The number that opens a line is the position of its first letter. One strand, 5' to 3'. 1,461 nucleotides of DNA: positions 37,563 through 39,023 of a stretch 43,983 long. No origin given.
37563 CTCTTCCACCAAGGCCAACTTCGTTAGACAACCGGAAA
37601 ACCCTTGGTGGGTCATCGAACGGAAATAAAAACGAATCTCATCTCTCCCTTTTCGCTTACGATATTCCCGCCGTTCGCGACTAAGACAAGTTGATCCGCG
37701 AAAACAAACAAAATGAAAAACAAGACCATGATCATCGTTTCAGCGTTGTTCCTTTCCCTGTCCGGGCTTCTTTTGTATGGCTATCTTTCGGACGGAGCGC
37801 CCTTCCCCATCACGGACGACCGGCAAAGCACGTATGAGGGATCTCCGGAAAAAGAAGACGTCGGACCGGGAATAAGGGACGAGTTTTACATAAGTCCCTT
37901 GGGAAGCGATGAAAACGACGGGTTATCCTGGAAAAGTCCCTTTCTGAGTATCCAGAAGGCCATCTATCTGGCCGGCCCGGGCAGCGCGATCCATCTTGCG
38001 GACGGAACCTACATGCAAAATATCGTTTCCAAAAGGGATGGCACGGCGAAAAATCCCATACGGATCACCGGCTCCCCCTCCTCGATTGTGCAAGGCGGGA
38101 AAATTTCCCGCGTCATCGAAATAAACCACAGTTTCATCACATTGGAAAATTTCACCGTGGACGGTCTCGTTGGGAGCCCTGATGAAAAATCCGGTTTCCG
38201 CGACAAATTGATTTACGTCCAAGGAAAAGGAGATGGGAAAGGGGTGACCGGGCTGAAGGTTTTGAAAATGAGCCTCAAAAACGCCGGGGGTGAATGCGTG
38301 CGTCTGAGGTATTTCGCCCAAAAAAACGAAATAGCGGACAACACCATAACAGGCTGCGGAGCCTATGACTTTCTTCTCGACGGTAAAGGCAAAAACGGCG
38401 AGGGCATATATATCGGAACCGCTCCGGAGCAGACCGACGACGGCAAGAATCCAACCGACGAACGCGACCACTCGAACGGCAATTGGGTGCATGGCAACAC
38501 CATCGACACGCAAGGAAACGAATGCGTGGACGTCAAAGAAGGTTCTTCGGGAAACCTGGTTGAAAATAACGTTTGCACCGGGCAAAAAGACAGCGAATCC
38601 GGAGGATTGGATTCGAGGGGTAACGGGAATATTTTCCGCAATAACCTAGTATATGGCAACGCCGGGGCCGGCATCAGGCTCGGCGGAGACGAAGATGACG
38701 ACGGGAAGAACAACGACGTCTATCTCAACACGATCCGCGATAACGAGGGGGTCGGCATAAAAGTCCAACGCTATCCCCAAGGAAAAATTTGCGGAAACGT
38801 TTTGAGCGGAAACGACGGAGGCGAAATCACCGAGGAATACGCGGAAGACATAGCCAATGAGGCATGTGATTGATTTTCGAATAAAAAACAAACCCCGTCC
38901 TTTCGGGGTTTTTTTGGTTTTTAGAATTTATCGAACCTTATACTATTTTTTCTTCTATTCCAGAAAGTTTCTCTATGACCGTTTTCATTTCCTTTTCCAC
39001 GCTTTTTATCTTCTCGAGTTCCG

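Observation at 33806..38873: Compact uronate-polysaccharide module built around a synthase / C5-epimerase fusion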

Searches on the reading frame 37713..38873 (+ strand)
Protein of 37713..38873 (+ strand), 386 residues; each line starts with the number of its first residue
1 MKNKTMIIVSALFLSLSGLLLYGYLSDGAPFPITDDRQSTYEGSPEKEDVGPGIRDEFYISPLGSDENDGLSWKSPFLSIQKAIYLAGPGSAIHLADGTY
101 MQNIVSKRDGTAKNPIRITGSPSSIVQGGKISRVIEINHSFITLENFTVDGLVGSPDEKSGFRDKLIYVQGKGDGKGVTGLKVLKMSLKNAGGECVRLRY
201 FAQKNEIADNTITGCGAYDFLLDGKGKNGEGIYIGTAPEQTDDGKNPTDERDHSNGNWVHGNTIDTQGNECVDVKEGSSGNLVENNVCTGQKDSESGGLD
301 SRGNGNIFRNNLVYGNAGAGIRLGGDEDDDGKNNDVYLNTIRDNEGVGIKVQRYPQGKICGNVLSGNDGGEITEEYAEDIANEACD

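Call 3: search_protein_families(library=pfam, proteins=[window:37713-38873:+], max_evalue=0.1)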
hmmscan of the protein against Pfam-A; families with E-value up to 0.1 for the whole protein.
window:37713-38873:+ (386 aa): 3 families
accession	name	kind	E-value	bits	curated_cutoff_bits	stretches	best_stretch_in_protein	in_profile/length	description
PF13229.12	Beta_helix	-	1.9e-07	31.3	25.9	1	206-370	12-140/158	Right handed beta helix region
PF05048.19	NosD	-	3.4e-07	30.3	23.6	1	210-371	3-153/212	Periplasmic copper-binding protein (NosD)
PF07602.17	DUF1565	-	9.5e-06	25.5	20.3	1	64-290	3-197/257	Protein of unknown function (DUF1565)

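Call 5: search_protein_families(library=ncbifam, proteins=[window:37713-38873:+], max_evalue=0.01)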
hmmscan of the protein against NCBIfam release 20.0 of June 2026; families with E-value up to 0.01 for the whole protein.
window:37713-38873:+ (386 aa): 2 families
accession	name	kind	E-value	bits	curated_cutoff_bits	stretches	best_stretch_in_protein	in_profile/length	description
TIGR04247.1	NosD_copper_fam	subfamily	8.8e-09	34.4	300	1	80-370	1-265/377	nitrous oxide reductase family maturation protein NosD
NF047854.1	LIC10774_subfam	equivalog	2.5e-05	23.4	380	1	59-104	62-107/358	LIC10774/LIC10365 family surface protein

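Call 24: search_protein_families(library=pfam, proteins=[window:37713-38873:+], max_evalue=0.01)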
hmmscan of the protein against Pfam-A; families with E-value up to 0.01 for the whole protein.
window:37713-38873:+ (386 aa): 3 families
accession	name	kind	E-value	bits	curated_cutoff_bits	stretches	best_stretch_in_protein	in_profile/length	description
PF13229.12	Beta_helix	-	1.9e-07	31.3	25.9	1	206-370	12-140/158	Right handed beta helix region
PF05048.19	NosD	-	3.4e-07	30.3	23.6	1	210-371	3-153/212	Periplasmic copper-binding protein (NosD)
PF07602.17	DUF1565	-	9.5e-06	25.5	20.3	1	64-290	3-197/257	Protein of unknown function (DUF1565)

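Call 26: search_solved_structures(query=window:37713-38873:+, max_evalue=1, show_alignments=2)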
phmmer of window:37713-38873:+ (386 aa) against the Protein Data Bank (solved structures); distinct sequences matched with E-value up to 1: 5.
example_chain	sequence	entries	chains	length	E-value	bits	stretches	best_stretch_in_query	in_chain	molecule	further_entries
6kfn_A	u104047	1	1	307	4.6e-05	26.1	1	80-321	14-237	alginate lyase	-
3vst_A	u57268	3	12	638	0.078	15.4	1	57-113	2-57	Xylosidase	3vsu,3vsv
5z9t_A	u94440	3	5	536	0.23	13.9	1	254-328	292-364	alginate lyase AlyF-OU02 | Alginate lyase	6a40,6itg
7bz0_A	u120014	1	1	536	0.35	13.3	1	254-328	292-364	Alginate lyase AlyF-OU02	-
1dbg_A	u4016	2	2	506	0.89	11.9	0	285-332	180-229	CHONDROITINASE B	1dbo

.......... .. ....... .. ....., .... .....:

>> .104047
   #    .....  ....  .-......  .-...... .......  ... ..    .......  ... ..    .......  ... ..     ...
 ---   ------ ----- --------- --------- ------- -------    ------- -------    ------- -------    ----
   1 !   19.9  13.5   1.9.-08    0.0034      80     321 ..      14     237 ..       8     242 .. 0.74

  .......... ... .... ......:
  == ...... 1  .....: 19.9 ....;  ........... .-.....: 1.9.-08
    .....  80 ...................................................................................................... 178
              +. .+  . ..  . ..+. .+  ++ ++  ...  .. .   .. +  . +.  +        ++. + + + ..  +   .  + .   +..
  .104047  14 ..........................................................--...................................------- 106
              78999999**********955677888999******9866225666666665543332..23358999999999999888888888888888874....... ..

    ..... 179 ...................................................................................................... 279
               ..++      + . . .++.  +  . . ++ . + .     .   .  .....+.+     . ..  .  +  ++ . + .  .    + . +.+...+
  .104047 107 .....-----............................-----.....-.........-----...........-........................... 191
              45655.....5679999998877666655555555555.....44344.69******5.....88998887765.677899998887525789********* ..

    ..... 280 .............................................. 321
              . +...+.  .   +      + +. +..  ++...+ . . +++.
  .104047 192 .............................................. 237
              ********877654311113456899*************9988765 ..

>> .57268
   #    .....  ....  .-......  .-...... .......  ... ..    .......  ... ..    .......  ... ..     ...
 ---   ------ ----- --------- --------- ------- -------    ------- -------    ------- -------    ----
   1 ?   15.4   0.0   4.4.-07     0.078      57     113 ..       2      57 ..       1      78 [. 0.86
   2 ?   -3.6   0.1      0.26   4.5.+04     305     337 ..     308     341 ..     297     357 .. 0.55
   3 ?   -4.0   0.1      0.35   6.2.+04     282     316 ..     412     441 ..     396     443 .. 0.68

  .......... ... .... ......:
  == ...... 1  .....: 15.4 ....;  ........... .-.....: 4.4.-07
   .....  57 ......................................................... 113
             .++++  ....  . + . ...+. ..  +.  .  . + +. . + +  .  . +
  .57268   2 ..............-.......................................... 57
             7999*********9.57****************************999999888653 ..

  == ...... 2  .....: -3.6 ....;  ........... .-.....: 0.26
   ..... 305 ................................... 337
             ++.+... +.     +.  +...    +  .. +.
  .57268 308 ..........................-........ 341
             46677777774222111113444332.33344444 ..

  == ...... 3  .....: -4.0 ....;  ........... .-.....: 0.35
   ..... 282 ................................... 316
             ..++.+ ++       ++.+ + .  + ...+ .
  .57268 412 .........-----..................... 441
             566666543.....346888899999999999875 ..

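Call 58: find_homologous_proteins(query=window:37713-38873:+, max_evalue=0.00001)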
Query window:37713-38873:+ (386 aa): 1198 proteins with E <= 0.00001 among 5671 candidates; the best 120 are listed.
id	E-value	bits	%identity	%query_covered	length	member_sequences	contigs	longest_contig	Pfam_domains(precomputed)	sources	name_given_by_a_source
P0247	5.3e-253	857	100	99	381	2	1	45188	PF13229.13,PF07602.18,PF22842.4,PF05048.20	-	-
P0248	2.6e-143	496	62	100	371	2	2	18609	PF13229.13,PF22842.4,PF05048.20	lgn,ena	-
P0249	3.4e-139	483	59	100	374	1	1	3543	PF13229.13,PF05048.20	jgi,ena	-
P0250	8.3e-138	478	58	99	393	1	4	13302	PF13229.13,PF07602.18,PF22842.4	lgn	-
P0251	9.0e-137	475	59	99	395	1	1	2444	PF13229.13,PF07602.18,PF22842.4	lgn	-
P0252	1.3e-135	471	60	94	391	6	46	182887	PF13229.13,PF07602.18,PF22842.4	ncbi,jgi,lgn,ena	jgi:hypothetical protein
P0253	2.0e-130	454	64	83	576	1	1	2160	PF13229.13,PF07602.18,PF22842.4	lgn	-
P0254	1.4e-129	451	62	88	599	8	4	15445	PF07602.18,PF17957.8,PF22842.4,PF14592.13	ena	-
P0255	1.6e-128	447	57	96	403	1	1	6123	PF13229.13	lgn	-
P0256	2.2e-128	447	63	84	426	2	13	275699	PF13229.13,PF07602.18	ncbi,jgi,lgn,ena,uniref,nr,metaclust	ncbi:MAG: Secreted protein [Candidatus Daviesbacteria bacterium GW2011_GWA1_41_61]|uniref:Secreted p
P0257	2.6e-127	443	60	89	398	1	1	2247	PF13229.13,PF07602.18,PF22842.4,PF05048.20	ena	-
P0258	2.7e-127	443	56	97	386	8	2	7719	PF22842.4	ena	-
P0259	8.1e-127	442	61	86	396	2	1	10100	PF13229.13,PF07602.18,PF05048.20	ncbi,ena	-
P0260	6.4e-126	439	61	83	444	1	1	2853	PF13229.13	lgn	-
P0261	7.2e-125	435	55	97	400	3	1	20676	PF13229.13,PF07602.18,PF22842.4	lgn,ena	-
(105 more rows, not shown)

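Call 67: predict_structure(alignment_id=A5)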
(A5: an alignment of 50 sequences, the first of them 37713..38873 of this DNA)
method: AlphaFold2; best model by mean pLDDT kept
length: 386 residues; sequences in the alignment: 50
mean_pLDDT: 91.6   pTM: 0.83
mean pLDDT of the five models: 91.6, 91.2, 90.0, 90.1, 89.8
residues with pLDDT >= 90: 314; 70-90: 42; 50-70: 6; < 50: 24
segments of 3 or more residues with pLDDT < 50: 28-45, 47-52
pLDDT, mean of each block of 10 residues (from residue 1): 83 94 70 42 45 75 98 98 97 99 97 98 96 97 99 97 97 89 99 97 98 97 93 91 80 96 98 97 99 97 98 98 94 98 98 96 97 92 88
secondary structure, 60 per line:
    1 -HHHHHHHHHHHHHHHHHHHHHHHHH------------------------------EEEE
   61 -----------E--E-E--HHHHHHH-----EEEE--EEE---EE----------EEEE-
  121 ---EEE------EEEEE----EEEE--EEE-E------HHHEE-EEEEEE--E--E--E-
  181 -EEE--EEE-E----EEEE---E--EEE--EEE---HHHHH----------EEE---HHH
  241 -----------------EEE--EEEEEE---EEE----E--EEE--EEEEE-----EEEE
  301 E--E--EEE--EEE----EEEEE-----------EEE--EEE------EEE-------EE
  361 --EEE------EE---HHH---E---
elements in order: H2-26 E57-60 H80-86 E92-95 E98-100 E116-119 E124-126 E133-137 E142-145 E148-150 E165-170 E182-184 E187-189 E196-199 E206-208 E211-213 H217-221 E232-234 E258-260 E263-268 E272-274 E282-284 E287-291 E297-301 E307-309 E312-314 E319-323 E335-337 E340-342 E349-351 E363-365
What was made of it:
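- Checked: The third ORF, 37713-38873, is a beta-helix protein with an N-terminal membrane helix (calls 3, 67).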

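Call 69: fold_search(model_id=the predicted structure, library=pdb)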
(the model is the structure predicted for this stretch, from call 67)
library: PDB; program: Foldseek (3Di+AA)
matches with E <= 10: 421; with E <= 0.001: 94
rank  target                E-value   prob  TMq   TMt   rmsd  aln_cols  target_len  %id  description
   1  6kfn                  2.7e-11  1.00  0.60  0.76   4.3       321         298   20  Crystal structure of alginate lyase from Paenibacillus sp. str. FPU-7 (released 2019-10-30)
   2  7v6i_A                9.3e-08  1.00  0.41  0.29  10.3       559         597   11  Crystal structure of lacto-N-biosidase BsaX from Bifidobacterium saguini, lacto-N-biose complex (released 2022-02-09)
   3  6kqt_A                1.6e-07  1.00  0.38  0.27   9.4       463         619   14  Crystal Structure of GH136 lacto-N-biosidase from Eubacterium ramulus - native protein (released 2020-06-10)
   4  5gkq_A                5.8e-07  1.00  0.37  0.23   8.9       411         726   16  Structure of PL6 family alginate lyase AlyGC mutant-R241A (released 2017-02-08)
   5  8bwk_A                6.7e-07  1.00  0.53  0.30   4.9       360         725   16  Metagenomic derived PL6 alginate lyase (released 2023-12-20)
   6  8bwk_C                6.7e-07  1.00  0.31  0.19  11.0       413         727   11  Metagenomic derived PL6 alginate lyase (released 2023-12-20)
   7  7o78_B                8.4e-07  1.00  0.50  0.40   6.4       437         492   13  Structure of the PL6 family chondroitinase B from Pseudopedobacter saltans, Pedsa3807 (released 2021-07-28)
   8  7v6m_A                1.3e-06  1.00  0.36  0.27  11.5       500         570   12  Crystal structure of lacto-N-biosidase TnX from Tynzenella nexilis, lacto-N-biose complex (released 2022-02-09)
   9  6kqs_A                1.6e-06  1.00  0.40  0.28   8.4       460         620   13  Crystal Structure of GH136 lacto-N-biosidase from Eubacterium ramulus - selenomethionine derivative (released 2020-06-10)
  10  7o77                  1.6e-06  1.00  0.30  0.20  10.5       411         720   14  Structure of the PL6 family alginate lyase Patl3640 from Pseudoalteromonas atlantica T6c (released 2021-07-28)
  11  7o7t                  1.7e-06  1.00  0.38  0.24   9.2       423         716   14  Structure of the PL6 family alginate lyase Patl3640 from Pseudoalteromonas atlantica T6c in complex with 4-deoxy-L-eryth (released 2021-07-28)
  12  5gqc_A                2.1e-06  1.00  0.46  0.33   9.2       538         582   12  Crystal structure of lacto-N-biosidase LnbX from Bifidobacterium longum subsp. longum, ligand-free form (released 2017-04-19)
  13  7o84_A                2.1e-06  1.00  0.46  0.44   7.1       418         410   15  Structure of the PL6 family alginate lyase Pedsa0632 from Pseudopedobacter saltans in complex with substrate (released 2021-07-28)
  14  8bwk_D                2.1e-06  1.00  0.40  0.25  10.0       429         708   12  Metagenomic derived PL6 alginate lyase (released 2023-12-20)
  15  7o78_A                2.9e-06  1.00  0.42  0.34   8.5       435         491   14  Structure of the PL6 family chondroitinase B from Pseudopedobacter saltans, Pedsa3807 (released 2021-07-28)
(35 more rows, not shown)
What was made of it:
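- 37713..38873 (+): Membrane-anchored PsAly-type (Paenibacillus alginate lyase) beta-helix lyase homologue. AlphaFold2 pLDDT is 91.6 and Foldseek's best match is 6kfn, E=2.7e-11, TM-score 0.76 (calls 67, 69).
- On PsAly-type beta-helix alginate lyase (third gene): Foldseek against 6kfn gives E=2.7e-11 and TM-score 0.76 (call 69).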
